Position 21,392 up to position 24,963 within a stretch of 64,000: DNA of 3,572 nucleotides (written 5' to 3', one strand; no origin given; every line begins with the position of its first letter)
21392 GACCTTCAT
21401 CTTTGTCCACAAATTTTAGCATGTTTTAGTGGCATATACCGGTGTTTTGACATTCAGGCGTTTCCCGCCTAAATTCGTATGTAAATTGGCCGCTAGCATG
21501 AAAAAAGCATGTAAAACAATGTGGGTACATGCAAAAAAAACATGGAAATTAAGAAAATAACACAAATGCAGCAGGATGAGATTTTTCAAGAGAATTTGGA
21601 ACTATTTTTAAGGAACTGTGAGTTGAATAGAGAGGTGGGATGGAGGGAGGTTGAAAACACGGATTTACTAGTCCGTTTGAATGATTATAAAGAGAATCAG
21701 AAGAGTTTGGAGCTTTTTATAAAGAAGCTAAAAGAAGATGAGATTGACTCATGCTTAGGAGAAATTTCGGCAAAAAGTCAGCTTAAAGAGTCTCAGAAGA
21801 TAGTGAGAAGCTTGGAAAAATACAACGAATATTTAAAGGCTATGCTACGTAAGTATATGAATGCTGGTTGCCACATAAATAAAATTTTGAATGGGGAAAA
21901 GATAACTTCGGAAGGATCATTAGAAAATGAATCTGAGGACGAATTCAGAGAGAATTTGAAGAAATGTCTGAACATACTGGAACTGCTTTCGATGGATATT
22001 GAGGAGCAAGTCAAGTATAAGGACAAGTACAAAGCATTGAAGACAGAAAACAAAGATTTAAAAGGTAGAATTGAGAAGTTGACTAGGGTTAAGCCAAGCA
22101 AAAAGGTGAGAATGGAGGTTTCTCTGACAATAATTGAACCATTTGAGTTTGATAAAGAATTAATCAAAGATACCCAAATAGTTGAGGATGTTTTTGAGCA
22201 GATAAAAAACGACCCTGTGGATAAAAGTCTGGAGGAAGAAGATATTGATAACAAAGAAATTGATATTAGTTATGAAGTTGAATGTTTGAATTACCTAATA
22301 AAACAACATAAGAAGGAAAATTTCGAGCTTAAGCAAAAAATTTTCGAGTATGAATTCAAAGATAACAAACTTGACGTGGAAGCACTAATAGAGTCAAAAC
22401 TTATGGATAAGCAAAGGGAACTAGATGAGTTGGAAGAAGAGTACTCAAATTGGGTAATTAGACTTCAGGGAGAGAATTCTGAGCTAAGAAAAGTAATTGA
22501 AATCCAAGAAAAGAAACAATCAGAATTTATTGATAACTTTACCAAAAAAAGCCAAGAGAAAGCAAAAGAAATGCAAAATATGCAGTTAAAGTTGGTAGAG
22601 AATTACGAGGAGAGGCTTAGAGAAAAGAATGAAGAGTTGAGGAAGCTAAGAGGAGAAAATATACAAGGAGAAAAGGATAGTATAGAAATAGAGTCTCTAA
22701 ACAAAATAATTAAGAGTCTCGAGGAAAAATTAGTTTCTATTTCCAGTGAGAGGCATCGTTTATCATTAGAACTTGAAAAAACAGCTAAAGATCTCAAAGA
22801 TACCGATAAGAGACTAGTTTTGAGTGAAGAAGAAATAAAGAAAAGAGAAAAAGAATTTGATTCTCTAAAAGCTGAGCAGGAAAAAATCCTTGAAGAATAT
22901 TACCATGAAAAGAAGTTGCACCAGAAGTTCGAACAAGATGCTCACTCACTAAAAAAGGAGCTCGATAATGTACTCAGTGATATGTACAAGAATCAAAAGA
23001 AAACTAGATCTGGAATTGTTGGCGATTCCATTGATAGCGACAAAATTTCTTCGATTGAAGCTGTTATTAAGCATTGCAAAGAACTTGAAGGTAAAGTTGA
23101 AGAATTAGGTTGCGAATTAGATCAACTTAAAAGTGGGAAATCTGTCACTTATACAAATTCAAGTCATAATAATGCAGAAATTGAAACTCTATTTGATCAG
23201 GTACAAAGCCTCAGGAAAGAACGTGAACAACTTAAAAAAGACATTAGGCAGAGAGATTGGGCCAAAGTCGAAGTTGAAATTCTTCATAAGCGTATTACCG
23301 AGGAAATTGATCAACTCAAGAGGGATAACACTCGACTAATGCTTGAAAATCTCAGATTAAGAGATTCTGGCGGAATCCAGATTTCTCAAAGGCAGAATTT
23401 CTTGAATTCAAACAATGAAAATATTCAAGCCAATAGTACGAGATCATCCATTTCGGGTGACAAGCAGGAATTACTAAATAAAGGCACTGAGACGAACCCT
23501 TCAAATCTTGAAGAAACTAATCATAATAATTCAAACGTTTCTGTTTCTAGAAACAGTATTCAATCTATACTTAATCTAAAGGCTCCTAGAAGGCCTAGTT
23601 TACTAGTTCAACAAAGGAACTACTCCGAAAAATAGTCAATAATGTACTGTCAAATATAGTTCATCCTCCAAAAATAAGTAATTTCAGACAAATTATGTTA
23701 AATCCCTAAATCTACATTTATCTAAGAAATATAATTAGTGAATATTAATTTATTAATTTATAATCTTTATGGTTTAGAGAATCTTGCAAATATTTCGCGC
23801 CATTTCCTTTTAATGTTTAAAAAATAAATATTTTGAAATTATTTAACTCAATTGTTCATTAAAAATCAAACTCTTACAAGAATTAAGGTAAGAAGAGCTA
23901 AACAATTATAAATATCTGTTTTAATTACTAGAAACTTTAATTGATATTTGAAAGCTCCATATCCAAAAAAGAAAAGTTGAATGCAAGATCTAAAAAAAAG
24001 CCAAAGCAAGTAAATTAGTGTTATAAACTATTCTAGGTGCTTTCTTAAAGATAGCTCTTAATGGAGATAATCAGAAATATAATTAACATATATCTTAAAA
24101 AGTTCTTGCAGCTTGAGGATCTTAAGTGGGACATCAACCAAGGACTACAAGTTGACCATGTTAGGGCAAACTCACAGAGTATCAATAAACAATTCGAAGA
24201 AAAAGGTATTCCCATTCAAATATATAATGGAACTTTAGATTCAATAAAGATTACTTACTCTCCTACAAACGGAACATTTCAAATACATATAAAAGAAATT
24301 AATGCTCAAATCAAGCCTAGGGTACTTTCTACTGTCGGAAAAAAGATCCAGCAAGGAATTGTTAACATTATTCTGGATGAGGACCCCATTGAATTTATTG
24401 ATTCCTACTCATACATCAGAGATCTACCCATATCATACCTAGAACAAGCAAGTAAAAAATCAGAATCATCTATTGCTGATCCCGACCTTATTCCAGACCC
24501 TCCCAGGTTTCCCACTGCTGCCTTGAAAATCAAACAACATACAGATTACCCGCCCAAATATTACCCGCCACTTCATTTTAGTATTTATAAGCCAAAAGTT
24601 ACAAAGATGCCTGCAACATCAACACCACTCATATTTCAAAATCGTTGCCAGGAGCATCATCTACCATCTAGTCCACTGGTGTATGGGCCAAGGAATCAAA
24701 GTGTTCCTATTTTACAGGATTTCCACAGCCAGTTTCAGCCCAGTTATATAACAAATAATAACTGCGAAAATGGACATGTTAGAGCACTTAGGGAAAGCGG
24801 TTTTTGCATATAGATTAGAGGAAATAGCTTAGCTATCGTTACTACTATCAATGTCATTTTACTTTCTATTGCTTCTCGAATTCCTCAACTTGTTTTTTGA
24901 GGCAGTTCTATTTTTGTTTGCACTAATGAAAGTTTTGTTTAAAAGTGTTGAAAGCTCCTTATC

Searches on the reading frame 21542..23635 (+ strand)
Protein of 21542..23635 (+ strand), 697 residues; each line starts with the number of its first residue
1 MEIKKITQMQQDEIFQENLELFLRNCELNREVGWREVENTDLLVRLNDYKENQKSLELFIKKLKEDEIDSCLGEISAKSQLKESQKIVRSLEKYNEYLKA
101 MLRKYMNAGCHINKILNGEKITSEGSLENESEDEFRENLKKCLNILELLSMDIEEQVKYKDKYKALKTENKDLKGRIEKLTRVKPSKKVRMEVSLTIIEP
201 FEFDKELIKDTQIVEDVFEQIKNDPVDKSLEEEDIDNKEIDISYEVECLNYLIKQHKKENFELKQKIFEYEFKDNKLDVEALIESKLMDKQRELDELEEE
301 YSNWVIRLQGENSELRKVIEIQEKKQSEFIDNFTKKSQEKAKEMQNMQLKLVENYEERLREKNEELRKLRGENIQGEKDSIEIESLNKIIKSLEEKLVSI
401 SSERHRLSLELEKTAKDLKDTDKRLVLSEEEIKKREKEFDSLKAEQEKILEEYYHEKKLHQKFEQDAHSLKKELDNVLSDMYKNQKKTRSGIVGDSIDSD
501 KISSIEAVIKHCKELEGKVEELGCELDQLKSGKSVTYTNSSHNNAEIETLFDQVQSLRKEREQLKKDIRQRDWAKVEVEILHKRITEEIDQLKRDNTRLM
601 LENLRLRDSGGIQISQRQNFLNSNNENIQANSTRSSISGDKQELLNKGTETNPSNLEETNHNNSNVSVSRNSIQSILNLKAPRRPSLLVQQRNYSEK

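Call 9: search_protein_families(library=pfam, proteins=[window:21542-23635:+])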
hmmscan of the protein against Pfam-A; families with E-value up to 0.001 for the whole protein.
window:21542-23635:+ (697 aa): 0 families

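Call 53: list_cluster_members(proteins=[window:21542-23635:+, window:30394-31659:+, window:44848-45588:-, window:56887-61221:+, window:61430-62734:+, window:19941-20723:-, window:55287-56570:+, window:46259-47389:-])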
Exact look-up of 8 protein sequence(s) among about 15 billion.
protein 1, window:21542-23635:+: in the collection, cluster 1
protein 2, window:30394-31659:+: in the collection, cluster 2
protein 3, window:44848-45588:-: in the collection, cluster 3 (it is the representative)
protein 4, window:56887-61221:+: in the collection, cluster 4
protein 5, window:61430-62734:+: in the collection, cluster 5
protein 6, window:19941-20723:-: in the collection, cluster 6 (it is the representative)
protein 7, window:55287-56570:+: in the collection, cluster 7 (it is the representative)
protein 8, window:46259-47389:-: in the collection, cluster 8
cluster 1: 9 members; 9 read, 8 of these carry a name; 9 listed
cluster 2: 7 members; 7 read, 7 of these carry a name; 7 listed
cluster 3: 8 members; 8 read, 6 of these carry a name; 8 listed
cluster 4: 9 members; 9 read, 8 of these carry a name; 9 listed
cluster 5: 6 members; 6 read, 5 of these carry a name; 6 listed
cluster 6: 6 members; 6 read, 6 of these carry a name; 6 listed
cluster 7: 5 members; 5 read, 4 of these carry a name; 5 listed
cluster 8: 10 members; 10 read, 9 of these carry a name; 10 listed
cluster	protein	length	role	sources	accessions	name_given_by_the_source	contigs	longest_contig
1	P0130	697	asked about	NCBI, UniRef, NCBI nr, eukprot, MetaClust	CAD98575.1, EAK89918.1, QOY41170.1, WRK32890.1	hypothetical protein [Cryptosporidium parvum Iowa II] | Repeat organellar protein, possible n=2 Tax=Cryptosporidium parvum TaxID=5807 ... | QOY41170.1 hypothetical protein CPATCC_002825 [Cryptosporidium parvum]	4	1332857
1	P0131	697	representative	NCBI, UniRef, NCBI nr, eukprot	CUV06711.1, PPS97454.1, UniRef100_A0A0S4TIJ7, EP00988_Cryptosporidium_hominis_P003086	unnamed protein product [Cryptosporidium hominis] | Uncharacterized protein n=1 Tax=Cryptosporidium hominis TaxID=237895 ... | Uncharacterized protein GY17_00000295 [Cryptosporidium hominis]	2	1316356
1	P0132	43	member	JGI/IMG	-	uncharacterized protein with HEPN domain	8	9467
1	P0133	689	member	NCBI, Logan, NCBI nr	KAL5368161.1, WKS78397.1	putative coiled coil protein [Cryptosporidium parvum] | putative coiled coil protein [Cryptosporidium sp. 43IA8]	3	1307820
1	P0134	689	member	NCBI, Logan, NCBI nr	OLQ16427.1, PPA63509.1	hypothetical protein ChUKH1_08210 [Cryptosporidium hominis] | hypothetical protein ChTU502y2012_379g0090 [Cryptosporidium hominis]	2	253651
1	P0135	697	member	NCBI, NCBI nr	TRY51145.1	Uncharacterized protein CTYZ_00001476 [Cryptosporidium tyzzeri]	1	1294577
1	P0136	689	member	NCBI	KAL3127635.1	putative coiled coil protein [Cryptosporidium hominis]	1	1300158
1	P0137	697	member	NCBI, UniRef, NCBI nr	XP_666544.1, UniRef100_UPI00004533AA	repeat organellar protein [Cryptosporidium hominis TU502] | repeat organellar protein n=1 Tax=Cryptosporidium hominis (strain TU502) TaxID=353151 ...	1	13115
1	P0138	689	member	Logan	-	-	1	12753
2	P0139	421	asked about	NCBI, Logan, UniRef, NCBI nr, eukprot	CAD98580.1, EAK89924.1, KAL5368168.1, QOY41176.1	hypothetical protein [Cryptosporidium parvum Iowa II] | Uncharacterized protein n=2 Tax=Cryptosporidium parvum TaxID=5807 RepID=Q5CX14_CRYPI | QOY41176.1 hypothetical protein CPATCC_002831 [Cryptosporidium parvum]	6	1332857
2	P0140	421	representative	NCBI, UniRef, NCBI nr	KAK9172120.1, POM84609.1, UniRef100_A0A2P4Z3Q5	hypothetical protein CmeUKMEL1_13250 [Cryptosporidium meleagridis] | Uncharacterized protein n=1 Tax=Cryptosporidium meleagridis TaxID=93969 ...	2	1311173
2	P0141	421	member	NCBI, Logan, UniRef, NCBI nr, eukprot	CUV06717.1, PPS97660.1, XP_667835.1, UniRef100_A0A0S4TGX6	unnamed protein product [Cryptosporidium hominis] | Glycosyl transferase 64 domain-containing protein n=1 Tax=Cryptosporidium hominis ... | transmembrane protein [Cryptosporidium hominis TU502]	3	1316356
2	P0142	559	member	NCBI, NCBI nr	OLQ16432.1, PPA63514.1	putative integral membrane protein [Cryptosporidium hominis]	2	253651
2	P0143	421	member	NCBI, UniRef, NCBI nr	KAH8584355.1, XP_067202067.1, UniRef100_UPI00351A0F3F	uncharacterized protein ELE39_002449 [Cryptosporidium sp. chipmunk genotype I] | uncharacterized protein n=1 Tax=Cryptosporidium sp. chipmunk genotype I TaxID=1280935 ... | transmembrane protein [Cryptosporidium sp. chipmunk genotype I]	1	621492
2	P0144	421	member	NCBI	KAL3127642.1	putative signal peptide-containing protein [Cryptosporidium hominis]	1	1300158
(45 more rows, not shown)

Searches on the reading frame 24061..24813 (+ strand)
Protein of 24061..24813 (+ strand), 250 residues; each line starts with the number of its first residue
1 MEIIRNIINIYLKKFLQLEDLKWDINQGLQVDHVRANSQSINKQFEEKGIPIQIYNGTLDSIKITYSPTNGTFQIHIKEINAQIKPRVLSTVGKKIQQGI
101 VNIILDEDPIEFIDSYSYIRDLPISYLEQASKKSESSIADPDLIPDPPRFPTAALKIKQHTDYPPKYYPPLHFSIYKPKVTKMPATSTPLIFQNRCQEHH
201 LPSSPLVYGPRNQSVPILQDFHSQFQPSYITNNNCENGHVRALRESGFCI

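Call 28: search_protein_families(library=pfam, proteins=[window:24061-24813:+])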
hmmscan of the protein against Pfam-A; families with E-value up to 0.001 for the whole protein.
window:24061-24813:+ (250 aa): 0 families
